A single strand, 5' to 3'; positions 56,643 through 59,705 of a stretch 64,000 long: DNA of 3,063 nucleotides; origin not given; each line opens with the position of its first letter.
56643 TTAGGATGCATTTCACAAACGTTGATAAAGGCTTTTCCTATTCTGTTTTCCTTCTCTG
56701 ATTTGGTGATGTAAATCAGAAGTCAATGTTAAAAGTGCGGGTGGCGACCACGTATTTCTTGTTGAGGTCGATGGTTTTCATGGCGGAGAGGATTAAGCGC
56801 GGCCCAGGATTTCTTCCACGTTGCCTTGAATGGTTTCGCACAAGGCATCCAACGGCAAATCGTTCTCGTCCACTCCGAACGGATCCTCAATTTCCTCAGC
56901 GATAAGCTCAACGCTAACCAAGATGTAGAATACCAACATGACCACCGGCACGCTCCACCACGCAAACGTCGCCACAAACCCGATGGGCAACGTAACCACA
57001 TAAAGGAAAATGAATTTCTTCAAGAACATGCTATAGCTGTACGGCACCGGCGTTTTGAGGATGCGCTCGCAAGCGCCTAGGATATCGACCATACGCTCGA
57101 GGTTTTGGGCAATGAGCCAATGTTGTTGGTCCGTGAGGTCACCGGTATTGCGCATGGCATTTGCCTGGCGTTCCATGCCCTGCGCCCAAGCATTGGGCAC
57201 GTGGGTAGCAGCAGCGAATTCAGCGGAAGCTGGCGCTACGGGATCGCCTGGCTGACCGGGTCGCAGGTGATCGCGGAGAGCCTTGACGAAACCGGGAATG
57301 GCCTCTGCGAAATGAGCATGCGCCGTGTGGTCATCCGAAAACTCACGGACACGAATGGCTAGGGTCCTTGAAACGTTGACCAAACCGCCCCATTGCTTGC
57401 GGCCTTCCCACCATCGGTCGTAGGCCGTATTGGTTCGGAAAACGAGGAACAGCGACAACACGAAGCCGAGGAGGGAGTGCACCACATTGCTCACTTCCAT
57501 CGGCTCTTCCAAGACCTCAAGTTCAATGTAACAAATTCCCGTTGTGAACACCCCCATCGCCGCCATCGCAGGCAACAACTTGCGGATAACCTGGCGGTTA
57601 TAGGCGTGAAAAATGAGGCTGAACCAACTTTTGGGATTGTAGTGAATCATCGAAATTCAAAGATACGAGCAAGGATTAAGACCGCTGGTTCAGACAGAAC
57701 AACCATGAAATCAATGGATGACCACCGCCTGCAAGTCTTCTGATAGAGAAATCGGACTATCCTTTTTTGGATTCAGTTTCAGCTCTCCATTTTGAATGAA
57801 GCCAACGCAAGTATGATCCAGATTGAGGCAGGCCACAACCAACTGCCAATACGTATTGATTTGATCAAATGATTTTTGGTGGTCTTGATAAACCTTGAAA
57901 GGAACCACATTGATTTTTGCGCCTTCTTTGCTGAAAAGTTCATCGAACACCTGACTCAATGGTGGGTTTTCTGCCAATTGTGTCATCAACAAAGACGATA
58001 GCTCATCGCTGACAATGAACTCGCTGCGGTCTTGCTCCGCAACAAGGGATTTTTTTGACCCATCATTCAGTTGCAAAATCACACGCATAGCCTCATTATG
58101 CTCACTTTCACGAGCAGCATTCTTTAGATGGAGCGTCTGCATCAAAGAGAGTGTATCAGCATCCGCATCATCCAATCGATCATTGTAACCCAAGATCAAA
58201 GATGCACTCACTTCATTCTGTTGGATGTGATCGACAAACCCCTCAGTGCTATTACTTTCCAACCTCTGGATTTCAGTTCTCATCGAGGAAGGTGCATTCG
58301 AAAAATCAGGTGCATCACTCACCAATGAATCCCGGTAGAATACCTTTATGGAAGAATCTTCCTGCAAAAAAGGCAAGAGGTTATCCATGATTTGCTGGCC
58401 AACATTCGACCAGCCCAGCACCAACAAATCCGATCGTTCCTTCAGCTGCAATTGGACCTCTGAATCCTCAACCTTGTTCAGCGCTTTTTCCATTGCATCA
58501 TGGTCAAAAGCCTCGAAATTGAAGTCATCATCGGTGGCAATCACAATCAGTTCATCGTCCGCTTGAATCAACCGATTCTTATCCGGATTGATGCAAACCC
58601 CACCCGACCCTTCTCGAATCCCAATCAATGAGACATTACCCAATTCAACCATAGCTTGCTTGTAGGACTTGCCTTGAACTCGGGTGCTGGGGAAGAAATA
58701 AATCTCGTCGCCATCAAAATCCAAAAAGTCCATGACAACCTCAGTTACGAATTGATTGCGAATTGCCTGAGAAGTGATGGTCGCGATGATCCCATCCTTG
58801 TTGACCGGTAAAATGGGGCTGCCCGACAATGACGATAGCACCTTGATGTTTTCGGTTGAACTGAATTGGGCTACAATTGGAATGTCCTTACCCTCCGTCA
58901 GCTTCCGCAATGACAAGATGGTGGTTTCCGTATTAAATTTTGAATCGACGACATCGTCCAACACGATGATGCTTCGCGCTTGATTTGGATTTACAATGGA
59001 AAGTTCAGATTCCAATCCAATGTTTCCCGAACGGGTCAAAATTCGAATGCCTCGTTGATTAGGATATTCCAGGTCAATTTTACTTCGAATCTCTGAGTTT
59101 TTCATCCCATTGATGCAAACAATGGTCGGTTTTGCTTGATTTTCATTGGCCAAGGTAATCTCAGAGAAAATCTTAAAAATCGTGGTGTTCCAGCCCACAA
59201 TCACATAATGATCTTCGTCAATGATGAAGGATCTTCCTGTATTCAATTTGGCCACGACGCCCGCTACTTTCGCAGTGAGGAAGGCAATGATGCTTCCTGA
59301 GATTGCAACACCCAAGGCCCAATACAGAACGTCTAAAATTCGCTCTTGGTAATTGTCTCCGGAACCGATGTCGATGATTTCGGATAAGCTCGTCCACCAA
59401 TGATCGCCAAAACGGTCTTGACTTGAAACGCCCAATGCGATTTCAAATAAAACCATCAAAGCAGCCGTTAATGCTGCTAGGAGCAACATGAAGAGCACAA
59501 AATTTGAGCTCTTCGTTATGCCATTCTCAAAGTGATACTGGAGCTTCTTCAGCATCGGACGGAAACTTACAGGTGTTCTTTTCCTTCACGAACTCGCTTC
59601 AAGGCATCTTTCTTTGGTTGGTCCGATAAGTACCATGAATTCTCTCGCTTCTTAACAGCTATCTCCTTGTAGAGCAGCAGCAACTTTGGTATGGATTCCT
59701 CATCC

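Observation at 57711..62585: Operon of three unassignable lipoproteins packed against a CASTOR/POLLUX-like RCK channel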

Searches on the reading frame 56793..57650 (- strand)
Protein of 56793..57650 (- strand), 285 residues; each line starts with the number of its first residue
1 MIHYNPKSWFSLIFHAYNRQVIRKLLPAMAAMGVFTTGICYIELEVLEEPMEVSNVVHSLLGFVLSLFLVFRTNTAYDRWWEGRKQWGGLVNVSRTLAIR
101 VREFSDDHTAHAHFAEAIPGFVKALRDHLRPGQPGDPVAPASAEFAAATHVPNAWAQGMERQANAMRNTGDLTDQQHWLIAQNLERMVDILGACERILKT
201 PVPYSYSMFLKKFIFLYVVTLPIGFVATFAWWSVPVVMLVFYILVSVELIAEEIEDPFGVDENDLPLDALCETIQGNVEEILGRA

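Call 3: search_protein_families(library=pfam, proteins=[window:56793-57650:-], max_evalue=1)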
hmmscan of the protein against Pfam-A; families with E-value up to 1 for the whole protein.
window:56793-57650:- (285 aa): 2 families
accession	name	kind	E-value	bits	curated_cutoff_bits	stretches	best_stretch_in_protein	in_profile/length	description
PF25539.1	Bestrophin_2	-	7.5e-78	262.4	27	1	4-280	4-288/288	Bacterial/Fungal Bestrophin protein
PF01062.27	Bestrophin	-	0.023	14.3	24.2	1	149-272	181-312/324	Bestrophin, RFP-TM, chloride channel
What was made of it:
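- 56793..57650 (-): Bacterial bestrophin-family channel gene 60 nt downstream of D. It has its own TAnnTTTG motif at 57658-57665. This is the likely 3' boundary of the unit. Bestrophin_2 at E 7.5e-78 (call 3).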

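Call 4: search_protein_families(library=ncbifam, proteins=[window:56793-57650:-], max_evalue=1)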
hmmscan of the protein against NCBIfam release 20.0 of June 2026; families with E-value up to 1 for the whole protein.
window:56793-57650:- (285 aa): 0 families

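Call 5: search_protein_families(library=padloc, proteins=[window:56793-57650:-], max_evalue=1)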
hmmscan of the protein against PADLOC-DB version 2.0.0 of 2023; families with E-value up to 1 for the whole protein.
window:56793-57650:- (285 aa): 0 families

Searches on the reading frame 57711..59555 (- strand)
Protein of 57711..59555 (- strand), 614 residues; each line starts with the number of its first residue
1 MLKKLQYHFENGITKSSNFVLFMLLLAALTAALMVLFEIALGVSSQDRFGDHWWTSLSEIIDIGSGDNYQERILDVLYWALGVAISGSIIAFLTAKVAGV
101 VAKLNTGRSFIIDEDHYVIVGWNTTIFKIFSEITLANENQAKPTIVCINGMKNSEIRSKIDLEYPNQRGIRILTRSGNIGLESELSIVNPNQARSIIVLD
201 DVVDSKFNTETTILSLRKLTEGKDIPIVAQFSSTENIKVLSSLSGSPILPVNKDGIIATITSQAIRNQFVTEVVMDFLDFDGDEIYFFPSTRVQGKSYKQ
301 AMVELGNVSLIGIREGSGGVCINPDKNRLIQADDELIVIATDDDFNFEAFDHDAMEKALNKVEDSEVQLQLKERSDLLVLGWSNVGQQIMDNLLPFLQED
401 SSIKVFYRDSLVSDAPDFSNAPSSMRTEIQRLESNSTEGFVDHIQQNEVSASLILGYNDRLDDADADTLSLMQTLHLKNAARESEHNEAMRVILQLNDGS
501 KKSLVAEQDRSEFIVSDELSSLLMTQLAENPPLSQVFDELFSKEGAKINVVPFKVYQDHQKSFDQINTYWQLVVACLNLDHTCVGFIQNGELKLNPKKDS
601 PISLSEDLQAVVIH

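Call 3: search_protein_families(library=pfam, proteins=[window:57711-59555:-], max_evalue=1)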
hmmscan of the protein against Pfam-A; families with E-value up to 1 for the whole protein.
window:57711-59555:- (614 aa): 2 families
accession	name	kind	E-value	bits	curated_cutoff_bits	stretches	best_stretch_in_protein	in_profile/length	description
PF06241.17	Castor_Poll_mid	-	2.9e-21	75.8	26.7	2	256-347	3-95/104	Castor and Pollux, part of voltage-gated ion channel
PF02080.26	TrkA_C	-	0.00096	19.4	27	1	306-345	26-63/71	TrkA-C domain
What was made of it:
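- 57711..59555 (-): Channel D, 614 aa. TM1 at nt 59433-59504. P-loop-like segment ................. at nt 59352-59402. TM2 at nt 59271-59339. RCK1 start VGWNTT at nt 59181-59198. RCK2 start LGWSNVG at nt 58398-58418. Castor_Poll_mid at E 2.9e-21 (call 3).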

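Call 4: search_protein_families(library=ncbifam, proteins=[window:57711-59555:-], max_evalue=1)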
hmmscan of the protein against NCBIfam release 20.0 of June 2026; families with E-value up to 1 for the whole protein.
window:57711-59555:- (614 aa): 0 families

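Call 5: search_protein_families(library=padloc, proteins=[window:57711-59555:-], max_evalue=1)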
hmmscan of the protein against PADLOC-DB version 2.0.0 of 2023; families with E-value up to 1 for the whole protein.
window:57711-59555:- (614 aa): 0 families

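Call 10: search_solved_structures(query=window:57711-59555:-, max_evalue=1, show_alignments=1)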
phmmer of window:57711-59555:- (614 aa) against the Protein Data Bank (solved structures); distinct sequences matched with E-value up to 1: 5.
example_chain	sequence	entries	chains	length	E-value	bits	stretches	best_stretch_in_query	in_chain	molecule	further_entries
6o6j_A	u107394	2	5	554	5.6e-26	94.6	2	106-345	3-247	Ion channel CASTOR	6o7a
6o7c_A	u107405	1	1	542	6.1e-26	94.4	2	107-345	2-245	Ion channel CASTOR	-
7vm8_A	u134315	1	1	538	2e-25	92.7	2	111-345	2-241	Ion channel DMI1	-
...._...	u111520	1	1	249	0.072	15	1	72-108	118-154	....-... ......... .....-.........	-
3ron_A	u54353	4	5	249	0.073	15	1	72-108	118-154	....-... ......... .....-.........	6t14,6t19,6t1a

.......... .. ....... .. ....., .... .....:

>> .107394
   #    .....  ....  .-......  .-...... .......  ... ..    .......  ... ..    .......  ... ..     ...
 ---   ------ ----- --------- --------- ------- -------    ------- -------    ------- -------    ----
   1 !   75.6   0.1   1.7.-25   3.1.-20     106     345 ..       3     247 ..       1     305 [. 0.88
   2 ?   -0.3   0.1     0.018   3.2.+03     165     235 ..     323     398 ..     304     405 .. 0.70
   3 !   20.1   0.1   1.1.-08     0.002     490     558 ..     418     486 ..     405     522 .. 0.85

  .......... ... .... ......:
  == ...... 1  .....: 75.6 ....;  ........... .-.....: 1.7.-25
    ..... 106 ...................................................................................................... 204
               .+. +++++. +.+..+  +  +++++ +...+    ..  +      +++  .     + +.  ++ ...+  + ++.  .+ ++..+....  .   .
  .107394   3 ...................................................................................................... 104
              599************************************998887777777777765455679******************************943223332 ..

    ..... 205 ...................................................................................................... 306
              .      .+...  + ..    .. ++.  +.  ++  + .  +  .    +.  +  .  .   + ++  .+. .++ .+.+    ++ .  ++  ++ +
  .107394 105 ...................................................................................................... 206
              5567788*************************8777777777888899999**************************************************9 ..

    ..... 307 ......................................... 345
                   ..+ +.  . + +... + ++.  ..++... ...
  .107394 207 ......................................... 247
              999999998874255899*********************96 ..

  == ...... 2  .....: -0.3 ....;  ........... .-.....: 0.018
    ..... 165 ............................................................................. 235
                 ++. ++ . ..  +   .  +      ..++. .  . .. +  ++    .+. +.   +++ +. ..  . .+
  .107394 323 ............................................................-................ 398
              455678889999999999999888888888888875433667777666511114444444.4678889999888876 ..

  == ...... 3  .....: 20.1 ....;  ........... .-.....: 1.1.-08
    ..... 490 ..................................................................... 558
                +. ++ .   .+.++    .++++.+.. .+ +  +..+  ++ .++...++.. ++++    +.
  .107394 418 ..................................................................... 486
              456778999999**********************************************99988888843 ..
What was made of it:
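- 57711..59555 (-): CASTOR 6o6j at 5.6e-26 and DMI1 7vm8 at 2e-25 (call 10).
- On CASTOR/POLLUX/DMI1 channels: 6o6j at E 5.6e-26, with aligned stretches 106-345 and 490-558 (call 10). The alignment covers both halves of the CASTOR soluble region (call 10).
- Checked: It hits Pfam Castor_Poll_mid at E 2.9e-21 (call 3) and PDB CASTOR 6o6j at E 5.6e-26 (call 10).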

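Call 82: find_homologous_proteins(query=window:57711-59555:-)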
Query window:57711-59555:- (614 aa): 117 proteins with E <= 0.001 among 8000 candidates.
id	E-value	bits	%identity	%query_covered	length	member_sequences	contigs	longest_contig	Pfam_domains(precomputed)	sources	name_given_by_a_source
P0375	0.0e+0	1281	95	100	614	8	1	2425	PF06241.18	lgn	-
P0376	6.2e-250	849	63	100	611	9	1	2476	PF06241.18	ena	-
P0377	3.5e-239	813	61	100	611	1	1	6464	PF06241.18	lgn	-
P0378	9.0e-173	594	48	100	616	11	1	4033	PF06241.18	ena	-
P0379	4.1e-172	592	48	100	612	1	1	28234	PF06241.18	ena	-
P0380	1.6e-171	590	48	100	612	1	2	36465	PF06241.18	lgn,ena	-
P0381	2.1e-170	586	48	100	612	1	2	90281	PF06241.18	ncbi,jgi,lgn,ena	-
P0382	6.1e-170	585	48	100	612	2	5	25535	PF06241.18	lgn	-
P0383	6.5e-170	585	48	99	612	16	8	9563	PF06241.18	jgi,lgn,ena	-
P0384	7.6e-170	584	48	100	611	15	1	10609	PF06241.18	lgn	-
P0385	1.7e-169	583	48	100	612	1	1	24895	PF06241.18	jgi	-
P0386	1.3e-168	580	45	100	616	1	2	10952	PF06241.18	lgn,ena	-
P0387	1.3e-167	577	48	100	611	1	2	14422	PF06241.18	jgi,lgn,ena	jgi:voltage-gated potassium channel Kch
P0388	1.8e-167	577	48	100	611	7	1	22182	PF06241.18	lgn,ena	-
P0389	2.8e-167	576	48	100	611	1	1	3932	PF06241.18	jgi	jgi:voltage-gated potassium channel Kch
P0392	2.8e-161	556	45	100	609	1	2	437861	PF06241.18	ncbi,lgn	ncbi:MAG: hypothetical protein ABF264_01415 [Flavobacteriales bacterium]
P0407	6.8e-150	519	43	100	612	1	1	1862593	PF06241.18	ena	-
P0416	8.4e-146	505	41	100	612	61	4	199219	PF06241.18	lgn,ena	-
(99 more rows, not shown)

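Call 83: find_encoding_contigs(protein=P0381, flank=6000, max_places=1)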
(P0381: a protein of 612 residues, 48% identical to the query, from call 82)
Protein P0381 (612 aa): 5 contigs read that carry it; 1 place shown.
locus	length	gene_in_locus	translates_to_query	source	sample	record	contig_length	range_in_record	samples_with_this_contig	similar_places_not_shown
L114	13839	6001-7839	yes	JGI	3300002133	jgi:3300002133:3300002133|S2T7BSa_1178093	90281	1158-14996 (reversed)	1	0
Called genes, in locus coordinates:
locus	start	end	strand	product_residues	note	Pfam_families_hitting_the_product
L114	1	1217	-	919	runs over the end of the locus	PF13620:CarboxypepD_reg, PF13715:CarbopepD_reg_2, PF07715:Plug, PF00593:TonB_dep_Rec_b-barrel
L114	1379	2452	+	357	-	PF19672:DUF6175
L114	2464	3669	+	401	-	-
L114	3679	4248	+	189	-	-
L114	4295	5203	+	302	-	-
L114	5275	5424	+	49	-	-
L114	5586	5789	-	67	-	-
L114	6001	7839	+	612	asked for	PF06241:Castor_Poll_mid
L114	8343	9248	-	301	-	PF15461:BCD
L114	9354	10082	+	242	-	PF01036:Bac_rhodopsin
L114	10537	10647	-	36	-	-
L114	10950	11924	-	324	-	PF12799:LRR_4 (faint), PF18962:Por_Secre_tail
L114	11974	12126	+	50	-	-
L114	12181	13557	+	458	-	-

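Call 84: find_encoding_contigs(protein=P0392, flank=6000, max_places=1)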
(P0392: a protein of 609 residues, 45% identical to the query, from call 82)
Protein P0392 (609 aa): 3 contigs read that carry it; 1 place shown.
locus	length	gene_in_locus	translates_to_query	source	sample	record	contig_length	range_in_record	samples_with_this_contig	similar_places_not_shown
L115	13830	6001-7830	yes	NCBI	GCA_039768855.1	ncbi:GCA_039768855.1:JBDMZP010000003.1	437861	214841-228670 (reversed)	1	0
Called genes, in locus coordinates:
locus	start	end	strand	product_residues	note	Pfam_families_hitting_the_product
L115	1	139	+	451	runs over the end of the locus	PF00801:PKD, PF18911:PKD_4, PF18962:Por_Secre_tail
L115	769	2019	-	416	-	-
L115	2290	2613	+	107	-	-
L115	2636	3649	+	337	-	PF19672:DUF6175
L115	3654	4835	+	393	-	-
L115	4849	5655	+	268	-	-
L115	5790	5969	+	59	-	-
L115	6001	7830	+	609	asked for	PF06241:Castor_Poll_mid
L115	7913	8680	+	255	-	PF04338:DUF481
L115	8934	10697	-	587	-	PF18962:Por_Secre_tail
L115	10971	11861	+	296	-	-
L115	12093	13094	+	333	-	PF25302:NADase_transloc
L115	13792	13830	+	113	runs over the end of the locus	-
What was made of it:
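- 2 of 4 D homologues have the trio upstream (calls 83-84).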

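Call 85: find_encoding_contigs(protein=P0407, flank=6000, max_places=1)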
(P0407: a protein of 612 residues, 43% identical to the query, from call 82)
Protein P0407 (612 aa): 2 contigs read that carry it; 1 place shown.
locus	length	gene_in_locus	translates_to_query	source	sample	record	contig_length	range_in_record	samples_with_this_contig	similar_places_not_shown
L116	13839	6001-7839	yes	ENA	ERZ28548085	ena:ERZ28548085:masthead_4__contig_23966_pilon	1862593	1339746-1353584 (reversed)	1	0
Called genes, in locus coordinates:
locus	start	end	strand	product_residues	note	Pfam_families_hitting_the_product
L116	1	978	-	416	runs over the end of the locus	-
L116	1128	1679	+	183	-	-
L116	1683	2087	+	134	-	-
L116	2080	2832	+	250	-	PF22945:LEM-3_GIY-YIG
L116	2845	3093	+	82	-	-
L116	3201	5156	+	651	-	PF11074:DUF2779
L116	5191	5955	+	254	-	PF04338:DUF481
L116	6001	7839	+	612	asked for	PF06241:Castor_Poll_mid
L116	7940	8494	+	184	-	-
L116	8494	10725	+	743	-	-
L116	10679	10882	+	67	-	-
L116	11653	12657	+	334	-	PF05222:AlaDh_PNT_N (faint)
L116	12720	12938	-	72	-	PF00313:CSD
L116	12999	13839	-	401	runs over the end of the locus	PF00278:Orn_DAP_Arg_deC, PF02784:Orn_Arg_deC_N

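Call 86: find_encoding_contigs(protein=P0416, flank=6000, max_places=1)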
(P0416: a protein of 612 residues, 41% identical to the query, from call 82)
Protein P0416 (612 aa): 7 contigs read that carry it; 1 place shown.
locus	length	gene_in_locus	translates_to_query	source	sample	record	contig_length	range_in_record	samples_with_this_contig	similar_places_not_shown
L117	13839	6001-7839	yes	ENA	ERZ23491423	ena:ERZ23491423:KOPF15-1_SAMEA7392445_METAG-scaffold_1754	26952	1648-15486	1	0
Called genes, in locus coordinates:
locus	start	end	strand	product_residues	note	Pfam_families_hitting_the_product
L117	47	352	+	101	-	-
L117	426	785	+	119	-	-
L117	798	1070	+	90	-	PF13240:Zn_Ribbon_1 (weak)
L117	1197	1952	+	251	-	PF22945:LEM-3_GIY-YIG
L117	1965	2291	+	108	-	-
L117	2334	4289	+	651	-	PF11074:DUF2779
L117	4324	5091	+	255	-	PF04338:DUF481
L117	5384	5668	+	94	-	-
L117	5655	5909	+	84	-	-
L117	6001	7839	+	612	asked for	PF06241:Castor_Poll_mid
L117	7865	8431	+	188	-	-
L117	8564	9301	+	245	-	PF13472:Lipase_GDSL_2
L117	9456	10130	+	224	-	PF01263:Aldose_epim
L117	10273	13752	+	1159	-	PF00932:LTD, PF13290:CHB_HEX_C_1, PF13287:Fn3_assoc, PF08757:CotH, PF00932:LTD, PF18962:Por_Secre_tail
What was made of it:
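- Two of four D homologues have no trio within 6 kb (calls 85-86).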

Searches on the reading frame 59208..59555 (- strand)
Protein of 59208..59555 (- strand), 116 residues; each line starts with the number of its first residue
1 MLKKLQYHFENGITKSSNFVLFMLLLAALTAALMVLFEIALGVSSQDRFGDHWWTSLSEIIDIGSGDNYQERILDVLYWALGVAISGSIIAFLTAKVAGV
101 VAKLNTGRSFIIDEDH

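Call 92: search_solved_structures(query=window:59208-59555:-, max_evalue=10, show_alignments=2)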
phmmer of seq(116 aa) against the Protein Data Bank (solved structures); distinct sequences matched with E-value up to 10: 7.
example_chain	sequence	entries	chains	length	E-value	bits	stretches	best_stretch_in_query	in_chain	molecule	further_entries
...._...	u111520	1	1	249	0.0045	20.5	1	71-108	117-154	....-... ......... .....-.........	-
3ron_A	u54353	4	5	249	0.0046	20.5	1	71-108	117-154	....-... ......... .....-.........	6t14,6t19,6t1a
4v3o_A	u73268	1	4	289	1.4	12.4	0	59-106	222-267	YIII_M5_AII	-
4yze_A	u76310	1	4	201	1.5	12.4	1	40-107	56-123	HTH-type transcriptional repressor NemR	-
4v3q_A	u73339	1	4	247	2.2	11.8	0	60-106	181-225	YIII_M4_AII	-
5mfd_A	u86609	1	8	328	2.3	11.8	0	60-106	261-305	YIIIM''6AII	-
4v3r_A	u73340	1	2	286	2.8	11.5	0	61-106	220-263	YIII_M5_AII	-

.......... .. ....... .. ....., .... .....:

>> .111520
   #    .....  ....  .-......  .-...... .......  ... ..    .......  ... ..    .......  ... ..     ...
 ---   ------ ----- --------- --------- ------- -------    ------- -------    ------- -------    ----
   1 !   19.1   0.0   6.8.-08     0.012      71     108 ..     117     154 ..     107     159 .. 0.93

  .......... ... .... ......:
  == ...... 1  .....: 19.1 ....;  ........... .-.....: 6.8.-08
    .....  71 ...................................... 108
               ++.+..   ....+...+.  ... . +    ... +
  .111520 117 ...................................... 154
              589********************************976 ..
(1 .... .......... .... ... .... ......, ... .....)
